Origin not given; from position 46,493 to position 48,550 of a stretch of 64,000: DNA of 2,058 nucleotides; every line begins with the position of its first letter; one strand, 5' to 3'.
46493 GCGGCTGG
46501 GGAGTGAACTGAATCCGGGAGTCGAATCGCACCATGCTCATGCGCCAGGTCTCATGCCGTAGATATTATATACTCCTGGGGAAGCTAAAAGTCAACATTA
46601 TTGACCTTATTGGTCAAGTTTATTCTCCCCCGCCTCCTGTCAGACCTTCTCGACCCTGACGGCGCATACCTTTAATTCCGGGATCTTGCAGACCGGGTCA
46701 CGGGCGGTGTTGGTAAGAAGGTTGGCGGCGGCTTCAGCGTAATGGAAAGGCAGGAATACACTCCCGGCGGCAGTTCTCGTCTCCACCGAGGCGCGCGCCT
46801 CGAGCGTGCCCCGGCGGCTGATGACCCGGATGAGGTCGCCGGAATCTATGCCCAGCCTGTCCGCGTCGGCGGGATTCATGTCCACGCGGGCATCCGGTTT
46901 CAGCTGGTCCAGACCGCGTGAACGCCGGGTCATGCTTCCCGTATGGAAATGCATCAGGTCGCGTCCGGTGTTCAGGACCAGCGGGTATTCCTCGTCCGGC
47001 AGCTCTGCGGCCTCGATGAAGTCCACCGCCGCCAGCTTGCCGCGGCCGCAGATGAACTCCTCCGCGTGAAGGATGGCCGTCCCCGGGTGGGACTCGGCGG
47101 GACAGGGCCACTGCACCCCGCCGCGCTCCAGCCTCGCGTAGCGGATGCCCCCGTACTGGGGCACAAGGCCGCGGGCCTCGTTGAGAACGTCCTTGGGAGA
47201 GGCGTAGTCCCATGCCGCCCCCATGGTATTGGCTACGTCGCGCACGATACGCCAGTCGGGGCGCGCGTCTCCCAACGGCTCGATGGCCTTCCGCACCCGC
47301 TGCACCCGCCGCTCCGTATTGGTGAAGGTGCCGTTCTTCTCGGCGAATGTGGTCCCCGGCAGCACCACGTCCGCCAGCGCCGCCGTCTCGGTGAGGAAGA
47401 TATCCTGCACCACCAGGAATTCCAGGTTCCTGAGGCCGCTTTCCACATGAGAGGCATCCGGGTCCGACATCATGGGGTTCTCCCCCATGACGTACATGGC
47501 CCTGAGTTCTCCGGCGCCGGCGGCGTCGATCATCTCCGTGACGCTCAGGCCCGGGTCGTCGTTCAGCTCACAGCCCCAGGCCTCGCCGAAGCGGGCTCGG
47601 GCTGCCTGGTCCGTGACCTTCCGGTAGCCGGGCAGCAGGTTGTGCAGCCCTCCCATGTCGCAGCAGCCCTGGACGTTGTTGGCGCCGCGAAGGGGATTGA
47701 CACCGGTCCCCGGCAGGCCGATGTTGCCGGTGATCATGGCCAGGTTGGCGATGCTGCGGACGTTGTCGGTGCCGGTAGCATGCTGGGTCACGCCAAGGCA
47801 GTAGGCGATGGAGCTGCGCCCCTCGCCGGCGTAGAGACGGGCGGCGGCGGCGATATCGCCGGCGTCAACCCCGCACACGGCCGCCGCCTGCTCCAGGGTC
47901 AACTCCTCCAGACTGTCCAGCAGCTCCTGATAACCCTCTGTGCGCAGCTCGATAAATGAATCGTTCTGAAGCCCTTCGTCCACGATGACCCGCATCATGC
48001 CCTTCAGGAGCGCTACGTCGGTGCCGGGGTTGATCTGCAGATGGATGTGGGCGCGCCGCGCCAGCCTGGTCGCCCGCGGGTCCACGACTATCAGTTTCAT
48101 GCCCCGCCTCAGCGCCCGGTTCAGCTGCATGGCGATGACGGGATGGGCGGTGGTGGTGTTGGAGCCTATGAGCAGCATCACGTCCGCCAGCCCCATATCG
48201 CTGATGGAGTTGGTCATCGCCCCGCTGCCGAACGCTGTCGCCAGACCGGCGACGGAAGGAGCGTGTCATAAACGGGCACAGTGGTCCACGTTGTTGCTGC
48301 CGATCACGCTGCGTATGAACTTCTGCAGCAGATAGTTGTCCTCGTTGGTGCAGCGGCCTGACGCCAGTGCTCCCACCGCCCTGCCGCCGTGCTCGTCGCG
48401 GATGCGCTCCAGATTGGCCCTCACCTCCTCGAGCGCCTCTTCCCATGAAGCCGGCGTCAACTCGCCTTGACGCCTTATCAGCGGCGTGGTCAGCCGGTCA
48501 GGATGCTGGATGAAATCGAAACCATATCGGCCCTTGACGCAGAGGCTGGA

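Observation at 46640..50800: Single 1,386-codon selenocysteine formate dehydrogenase with an embedded GltD-type NAD(P)H module, split by ORF callers at an in-frame UGA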

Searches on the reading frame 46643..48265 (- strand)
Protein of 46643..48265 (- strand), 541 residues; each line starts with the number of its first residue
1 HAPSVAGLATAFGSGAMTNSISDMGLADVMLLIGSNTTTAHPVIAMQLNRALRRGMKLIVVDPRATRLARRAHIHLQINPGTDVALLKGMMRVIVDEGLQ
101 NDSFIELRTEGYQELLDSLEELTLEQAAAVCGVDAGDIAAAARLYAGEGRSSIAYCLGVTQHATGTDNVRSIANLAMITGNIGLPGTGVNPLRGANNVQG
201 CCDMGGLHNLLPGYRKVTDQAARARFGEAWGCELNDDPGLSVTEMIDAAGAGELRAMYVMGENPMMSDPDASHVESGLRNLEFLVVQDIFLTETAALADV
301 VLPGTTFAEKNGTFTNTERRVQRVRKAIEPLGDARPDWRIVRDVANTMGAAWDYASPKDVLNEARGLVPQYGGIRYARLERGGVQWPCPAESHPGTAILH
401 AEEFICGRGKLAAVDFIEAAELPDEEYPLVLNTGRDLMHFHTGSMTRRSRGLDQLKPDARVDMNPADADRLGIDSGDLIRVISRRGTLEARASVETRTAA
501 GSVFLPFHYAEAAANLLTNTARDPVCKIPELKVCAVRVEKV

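Call 30: find_related_loci(query=window:46643-48265:-, collection=genome_contigs, flank=10000)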
Query window:46643-48265:- (541 aa) in genome_contigs; peptide patterns used: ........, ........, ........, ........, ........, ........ (x = any residue, [..] = any of these).
373 stretches matched a pattern; 309 encode a relative of the query (tblastn E <= 1e-3); the best 80 are kept; 80 distinct loci.
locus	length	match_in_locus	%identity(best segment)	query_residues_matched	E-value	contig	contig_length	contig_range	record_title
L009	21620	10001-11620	79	1-540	0e+0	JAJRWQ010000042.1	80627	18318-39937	MAG: Actinomycetes bacterium isolate Dive96_bin2.271 k141_907318, whole genome shotgun sequence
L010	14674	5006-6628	78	1-541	0e+0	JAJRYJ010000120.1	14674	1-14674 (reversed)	MAG: Actinomycetes bacterium isolate Dive96_bin3.284 k141_5051022, whole genome shotgun sequence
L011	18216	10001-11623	86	1-541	0e+0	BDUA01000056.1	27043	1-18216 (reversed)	Bacterium BMS3Abin01 DNA, contig: NODE_19, whole genome shotgun sequence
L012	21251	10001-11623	74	1-541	0e+0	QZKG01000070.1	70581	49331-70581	MAG: Gaiellales bacterium isolate SURF_19 Ga0104751_1000432, whole genome shotgun sequence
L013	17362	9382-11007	71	1-541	0e+0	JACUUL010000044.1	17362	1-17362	MAG: Thermoleophilia bacterium isolate Kmv30 NODE_1602_length_17362_cov_25.836598, whole genome shotgun sequence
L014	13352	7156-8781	58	1-541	0e+0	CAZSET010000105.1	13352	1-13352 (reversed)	MAG TPA_asm: uncultured candidatus Brocadiaceae bacterium isolate binchicken_co262_380 genome assembly, contig: NODE_517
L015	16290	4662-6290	59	1-541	0e+0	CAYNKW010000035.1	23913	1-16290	MAG TPA_asm: uncultured Anaerolineae bacterium isolate SRP068000_co1_68 genome assembly, contig: NODE_2622_length_23913_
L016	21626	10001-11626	56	1-541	0e+0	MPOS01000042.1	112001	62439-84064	MAG: Deltaproteobacteria bacterium Phox-21 k99_19152, whole genome shotgun sequence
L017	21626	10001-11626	54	1-541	0e+0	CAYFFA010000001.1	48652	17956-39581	MAG TPA_asm: uncultured Dehalococcoidales bacterium isolate ERP003628_co1_277 genome assembly, contig: NODE_145_length_4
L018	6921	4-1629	56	1-541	0e+0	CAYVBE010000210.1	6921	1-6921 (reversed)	MAG TPA_asm: uncultured candidatus Brocadiaceae bacterium isolate SRP141376_co1_238 genome assembly, contig: NODE_18605_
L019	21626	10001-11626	56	1-541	0e+0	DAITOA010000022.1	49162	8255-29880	MAG TPA_asm: Thermodesulfobacteriota bacterium isolate CTOTU18766 NODE_527_length_49162_cov_25.404342, whole genome shot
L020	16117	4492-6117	56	1-541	0e+0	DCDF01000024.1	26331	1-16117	MAG TPA_asm: Syntrophaceae bacterium UBA1062 UBA1062_contig_609, whole genome shotgun sequence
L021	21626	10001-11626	55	1-541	0e+0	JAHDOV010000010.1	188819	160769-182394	MAG: Deltaproteobacteria bacterium isolate SL3-B22.2 k141_89954, whole genome shotgun sequence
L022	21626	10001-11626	56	1-541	0e+0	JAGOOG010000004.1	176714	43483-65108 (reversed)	MAG: Deltaproteobacteria bacterium isolate Go_SlDig_bin_434 Go_SlDig_127_length_176714_cov_118.622424, whole genome shot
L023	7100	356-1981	56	1-541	0e+0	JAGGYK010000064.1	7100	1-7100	MAG: Deltaproteobacteria bacterium isolate AUK176 PB_MBMC_130_c_000000000213, whole genome shotgun sequence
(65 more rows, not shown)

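Call 33: search_protein_families(library=ncbifam, proteins=[window:46643-48265:-], max_evalue=0.00001)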
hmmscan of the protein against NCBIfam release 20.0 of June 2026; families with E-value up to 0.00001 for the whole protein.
window:46643-48265:- (541 aa): 27 families (the best 25 are shown)
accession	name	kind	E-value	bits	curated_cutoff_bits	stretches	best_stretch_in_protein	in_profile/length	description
TIGR01591.1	Fdh-alpha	equivalog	3.1e-196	653.4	666.25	1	1-538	130-672/672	formate dehydrogenase subunit alpha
NF047855.1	AssmNtatRedNasC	equivalog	7.3e-133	444.3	1100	1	10-539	163-707/708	assimilatory nitrate reductase catalytic subunit NasC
NF041323.1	Nitr_red_NasA_Halo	equivalog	4.4e-90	303.1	1000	1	4-538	130-672/673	assimilatory nitrate reductase NasA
TIGR01701.1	Fdhalpha-like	subfamily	2.9e-72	244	582.15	1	1-539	173-742/744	FdhF/YdeP family oxidoreductase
TIGR01553.1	formate-DH-alph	equivalog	1.1e-69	235.3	814.2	4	1-110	196-305/1009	formate dehydrogenase-N subunit alpha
NF010055.0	PRK13532.1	equivalog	4.1e-65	220.5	904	2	406-541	693-830/830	nitrate reductase catalytic subunit NapA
TIGR01706.1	NAPA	equivalog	5.1e-63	213.6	930.55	2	406-541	693-830/830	periplasmic nitrate reductase subunit alpha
NF041513.1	formate_DH_Act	exception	1.2e-62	212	1400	4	1-105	187-291/1067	formate dehydrogenase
TIGR00509.1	bisC_fam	subfamily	2e-45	155.3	1017.55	2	47-360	196-522/772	molybdopterin guanine dinucleotide-containing S/N-oxide reductase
NF012032.0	PRK15488.1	equivalog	1.7e-42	145.4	694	1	48-352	219-531/759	thiosulfate reductase PhsA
TIGR02693.1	arsenite_ox_L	equivalog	2.8e-40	138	359.05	3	57-194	268-419/806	arsenate reductase (azurin) large subunit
TIGR02166.1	dmsA_ynfE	subfamily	6.9e-35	120.3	777.7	1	9-358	194-567/794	DMSO/selenate family reductase complex A subunit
NF007406.0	PRK09939.1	equivalog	8.1e-35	120.1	1473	1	1-285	183-487/759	acid resistance putative oxidoreductase YdeP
NF005895.0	PRK07860.1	equivalog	1.9e-33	115.5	802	1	16-412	379-718/811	NADH-quinone oxidoreductase subunit G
TIGR03479.1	DMSO_red_II_alp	subfamily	7.1e-31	107.1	984.75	2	100-347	377-642/913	molybdopterin-dependent oxidoreductase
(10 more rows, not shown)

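Call 71: search_protein_families(library=pfam, proteins=[L021:4970-5476:+, L021:5486-5884:+, L021:5881-8925:+, L021:8945-9997:+], max_evalue=0.0001)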
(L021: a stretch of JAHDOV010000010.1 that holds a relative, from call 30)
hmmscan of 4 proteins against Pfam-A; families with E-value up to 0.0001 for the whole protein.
L021:4970-5476:+ (168 aa): 1 family
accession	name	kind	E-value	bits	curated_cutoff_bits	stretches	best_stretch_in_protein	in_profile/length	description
PF01257.25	2Fe-2S_thioredx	-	6e-49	166.1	24.8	1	25-167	2-144/145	Thioredoxin-like [2Fe-2S] ferredoxin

L021:5486-5884:+ (132 aa): 1 family
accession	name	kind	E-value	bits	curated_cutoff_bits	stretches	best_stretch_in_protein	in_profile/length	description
PF01257.25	2Fe-2S_thioredx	-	6.2e-05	23.3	24.8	1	26-105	63-142/145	Thioredoxin-like [2Fe-2S] ferredoxin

L021:5881-8925:+ (1014 aa): 14 families
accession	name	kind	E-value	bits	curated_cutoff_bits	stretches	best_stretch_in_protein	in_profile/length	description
PF01512.22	Complex1_51K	-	5.6e-48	163.1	31.2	1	159-330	1-149/150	Nuo51 FMN-binding domain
PF10589.14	NADH_4Fe-4S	-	3.3e-38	129.9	23.5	1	441-525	1-85/85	NADH-ubiquinone oxidoreductase-F iron-sulfur binding region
PF07992.20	Pyr_redox_2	-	1e-31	110.9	26.1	1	632-929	2-291/291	Pyridine nucleotide-disulphide oxidoreductase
PF14691.11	Fer4_20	-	5.5e-23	81.4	25.8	1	533-620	21-111/113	Dihydroprymidine dehydrogenase domain II, 4Fe-4S cluster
PF00070.33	Pyr_redox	-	1.2e-11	45.4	22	0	762-835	1-78/82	Pyridine nucleotide-disulphide oxidoreductase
PF13450.12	NAD_binding_8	-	6.3e-11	42.8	21.9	1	635-670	1-36/68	NAD(P)-binding Rossmann-like domain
PF13738.12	Pyr_redox_3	-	1.4e-10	41.4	30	1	720-800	129-203/305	Pyridine nucleotide-disulphide oxidoreductase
PF01257.25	2Fe-2S_thioredx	-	1.1e-08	35.5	24.8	1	5-81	65-143/145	Thioredoxin-like [2Fe-2S] ferredoxin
PF12831.13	FAD_oxidored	-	1.4e-08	34.9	27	1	633-669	2-38/416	FAD dependent oxidoreductase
PF01266.30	DAO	-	2.9e-08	34.1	27.9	1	632-664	1-33/353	FAD dependent oxidoreductase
PF01946.23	Thi4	-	1.9e-06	27.8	26.2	1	631-667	18-56/235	Thi4 family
PF00890.30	FAD_binding_2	-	2.7e-06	27.3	20.4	1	633-672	2-41/414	FAD binding domain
PF10531.15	SLBB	-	3.8e-05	23.9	27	0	353-402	1-53/55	SLBB domain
PF01494.25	FAD_binding_3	-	8.8e-05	22.3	22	0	632-661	3-32/349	FAD binding domain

L021:8945-9997:+ (351 aa): 11 families
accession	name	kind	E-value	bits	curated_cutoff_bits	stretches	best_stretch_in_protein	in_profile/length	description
PF13510.11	Fer2_4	-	5.1e-19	68.5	22.8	1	2-75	5-81/82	2Fe-2S iron-sulfur cluster binding domain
PF00384.28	Molybdopterin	-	1e-17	64.6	24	1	276-351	1-81/353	Molybdopterin oxidoreductase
PF04879.21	Molybdop_Fe4S4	-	5.1e-17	62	22.7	1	219-270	3-52/55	Molybdopterin oxidoreductase Fe4S4 domain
PF10588.14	NADH-G_4Fe-4S_3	-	2.9e-13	49.5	27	1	82-120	1-39/40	NADH-ubiquinone oxidoreductase-G iron-sulfur binding region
PF22117.2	Fer4_Nqo3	-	1.3e-08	35.4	27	1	137-203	3-66/67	NADH-quinone oxidoreductase subunit 3, ferredoxin-like domain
PF12838.12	Fer4_7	-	2.3e-08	34.8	27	1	144-202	1-52/52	4Fe-4S dicluster domain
PF00037.32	Fer4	-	3.7e-08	33.3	21.1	1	186-203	6-23/24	4Fe-4S binding domain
PF13237.11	Fer4_10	-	7e-06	26.3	25.5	0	137-155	1-19/53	4Fe-4S dicluster domain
PF13187.11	Fer4_9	-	8e-06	26.2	27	1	144-202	1-51/52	4Fe-4S dicluster domain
PF13183.11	Fer4_8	-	1.1e-05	26.3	27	1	142-201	2-67/68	4Fe-4S dicluster domain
PF12837.12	Fer4_6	-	2.6e-05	24.4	25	0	138-157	2-21/24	4Fe-4S binding domain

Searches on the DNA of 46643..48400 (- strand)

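Call 19: search_rna_families(source=window, start=48100, end=48400, threshold=evalue, max_evalue=10)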
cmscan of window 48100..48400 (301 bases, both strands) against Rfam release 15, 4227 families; matches with E-value up to 10: 3.
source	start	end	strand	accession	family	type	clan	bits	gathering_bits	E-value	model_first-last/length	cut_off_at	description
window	48213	48271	-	RF01989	SECIS_3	Cis-reg;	-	33.6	63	4.7e-06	1-59/59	no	Selenocysteine insertion sequence 3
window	48219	48273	-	RF01988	SECIS_2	Cis-reg;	-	15.3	70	3.2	1-55/55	no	Selenocysteine insertion sequence 2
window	48130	48203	+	RF03964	mir-H1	Gene; miRNA;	-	14.9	97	8.7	1-85/85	no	mir-H1 microRNA precursor family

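Call 20: search_rna_families(source=window, start=48180, end=48300, threshold=evalue, max_evalue=1, show_alignments=2)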
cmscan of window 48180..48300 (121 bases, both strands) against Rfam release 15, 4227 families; matches with E-value up to 1: 1.
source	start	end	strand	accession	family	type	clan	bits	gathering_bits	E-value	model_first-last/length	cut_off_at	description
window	48213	48271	-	RF01989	SECIS_3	Cis-reg;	-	33.6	63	1.9e-06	1-59/59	no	Selenocysteine insertion sequence 3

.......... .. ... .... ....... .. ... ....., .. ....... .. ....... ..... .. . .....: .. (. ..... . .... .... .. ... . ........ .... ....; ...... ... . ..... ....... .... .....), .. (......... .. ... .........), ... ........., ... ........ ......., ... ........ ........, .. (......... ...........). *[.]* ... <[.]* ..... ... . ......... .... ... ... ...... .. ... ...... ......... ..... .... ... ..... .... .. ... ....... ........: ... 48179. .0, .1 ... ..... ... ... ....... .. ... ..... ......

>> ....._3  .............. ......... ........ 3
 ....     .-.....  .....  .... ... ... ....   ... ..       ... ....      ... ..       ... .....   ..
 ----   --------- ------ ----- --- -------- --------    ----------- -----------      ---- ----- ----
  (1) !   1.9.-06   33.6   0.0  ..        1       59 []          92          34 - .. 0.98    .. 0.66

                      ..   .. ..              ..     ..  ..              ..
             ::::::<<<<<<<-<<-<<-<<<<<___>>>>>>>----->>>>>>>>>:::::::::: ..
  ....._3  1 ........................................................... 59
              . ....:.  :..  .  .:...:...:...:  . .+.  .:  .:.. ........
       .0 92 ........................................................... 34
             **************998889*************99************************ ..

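Call 66: search_rna_families(sources=[L009, L011, L013, L016, L021, L039, L054], threshold=gathering)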
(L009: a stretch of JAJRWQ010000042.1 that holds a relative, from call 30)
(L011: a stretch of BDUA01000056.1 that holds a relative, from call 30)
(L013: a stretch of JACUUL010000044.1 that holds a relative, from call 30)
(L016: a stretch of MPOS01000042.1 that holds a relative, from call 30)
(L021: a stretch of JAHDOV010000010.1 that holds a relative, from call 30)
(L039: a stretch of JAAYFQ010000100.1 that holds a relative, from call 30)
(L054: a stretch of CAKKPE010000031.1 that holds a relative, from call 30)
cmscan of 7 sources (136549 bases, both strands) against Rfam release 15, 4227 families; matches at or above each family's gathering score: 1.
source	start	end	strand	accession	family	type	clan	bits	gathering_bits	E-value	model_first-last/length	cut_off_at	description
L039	10537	10687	-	RF00557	L10_leader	Cis-reg; leader;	-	60.3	44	8.8e-07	1-138/138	no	Ribosomal protein L10 leader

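Call 68: build_rna_model(alignment_id=A2, structure=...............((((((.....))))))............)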
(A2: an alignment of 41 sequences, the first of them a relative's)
Model R1 built from alignment A2 (41 sequences, 44 columns); structure: as given.
model positions 44; base pairs 6; branch points 0; effective number of sequences 11.92; information 1.249 bits per position. Calibrated on 0.2 Mb of random sequence (short: E-values are rough).
structure used (alignment columns):
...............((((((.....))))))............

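Call 69: search_with_rna_model(model_id=R1, sources=[window, L014, L017, L058, L060, L062, L063, L066, L069, L070, L072, L077, L079, L080, L083, L085, L086, L090, L091, L092], max_evalue=10, show_alignments=1)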
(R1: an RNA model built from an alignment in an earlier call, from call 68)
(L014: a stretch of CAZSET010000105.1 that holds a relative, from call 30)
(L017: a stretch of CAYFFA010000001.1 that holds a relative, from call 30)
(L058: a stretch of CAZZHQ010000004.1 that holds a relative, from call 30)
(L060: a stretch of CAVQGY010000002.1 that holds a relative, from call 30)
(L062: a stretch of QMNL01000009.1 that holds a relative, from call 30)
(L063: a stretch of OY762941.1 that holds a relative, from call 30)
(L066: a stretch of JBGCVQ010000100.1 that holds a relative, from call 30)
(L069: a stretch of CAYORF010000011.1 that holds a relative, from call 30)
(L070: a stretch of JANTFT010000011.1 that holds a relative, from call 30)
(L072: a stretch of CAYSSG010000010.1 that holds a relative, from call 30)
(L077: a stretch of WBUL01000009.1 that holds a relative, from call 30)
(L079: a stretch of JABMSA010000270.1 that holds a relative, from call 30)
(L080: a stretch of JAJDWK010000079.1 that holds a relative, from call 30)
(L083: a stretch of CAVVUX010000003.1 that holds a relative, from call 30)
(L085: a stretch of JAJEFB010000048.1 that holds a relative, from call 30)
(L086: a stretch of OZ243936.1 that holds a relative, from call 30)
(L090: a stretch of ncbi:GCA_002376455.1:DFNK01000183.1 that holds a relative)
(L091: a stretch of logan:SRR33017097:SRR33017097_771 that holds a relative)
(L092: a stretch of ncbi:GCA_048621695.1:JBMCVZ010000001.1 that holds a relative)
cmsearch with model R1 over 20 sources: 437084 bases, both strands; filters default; matches with E-value up to 10: 12.
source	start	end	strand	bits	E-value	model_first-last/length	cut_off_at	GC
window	48225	48268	-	46.5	3.4e-08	1-44/44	no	0.68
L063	9998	10041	+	38.7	2e-06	1-44/44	no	0.7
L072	9998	10041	+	36.8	5.2e-06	1-44/44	no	0.57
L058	9998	10041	+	32.4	5.3e-05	1-44/44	no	0.57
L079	9998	10041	+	29.9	0.0002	1-44/44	no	0.7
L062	2573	2616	+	27.7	0.00061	1-44/44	no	0.64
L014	7153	7196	+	23.7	0.0051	1-44/44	no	0.8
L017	13323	13393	+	14.4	0.66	1-44/44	no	0.63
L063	12889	12932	+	12.6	1.6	1-44/44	no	0.59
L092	18294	18337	+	12.1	2.1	1-44/44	no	0.59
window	22376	22418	+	11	3.7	1-44/44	no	0.67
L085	4521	4562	-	9.6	7.7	1-44/44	no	0.6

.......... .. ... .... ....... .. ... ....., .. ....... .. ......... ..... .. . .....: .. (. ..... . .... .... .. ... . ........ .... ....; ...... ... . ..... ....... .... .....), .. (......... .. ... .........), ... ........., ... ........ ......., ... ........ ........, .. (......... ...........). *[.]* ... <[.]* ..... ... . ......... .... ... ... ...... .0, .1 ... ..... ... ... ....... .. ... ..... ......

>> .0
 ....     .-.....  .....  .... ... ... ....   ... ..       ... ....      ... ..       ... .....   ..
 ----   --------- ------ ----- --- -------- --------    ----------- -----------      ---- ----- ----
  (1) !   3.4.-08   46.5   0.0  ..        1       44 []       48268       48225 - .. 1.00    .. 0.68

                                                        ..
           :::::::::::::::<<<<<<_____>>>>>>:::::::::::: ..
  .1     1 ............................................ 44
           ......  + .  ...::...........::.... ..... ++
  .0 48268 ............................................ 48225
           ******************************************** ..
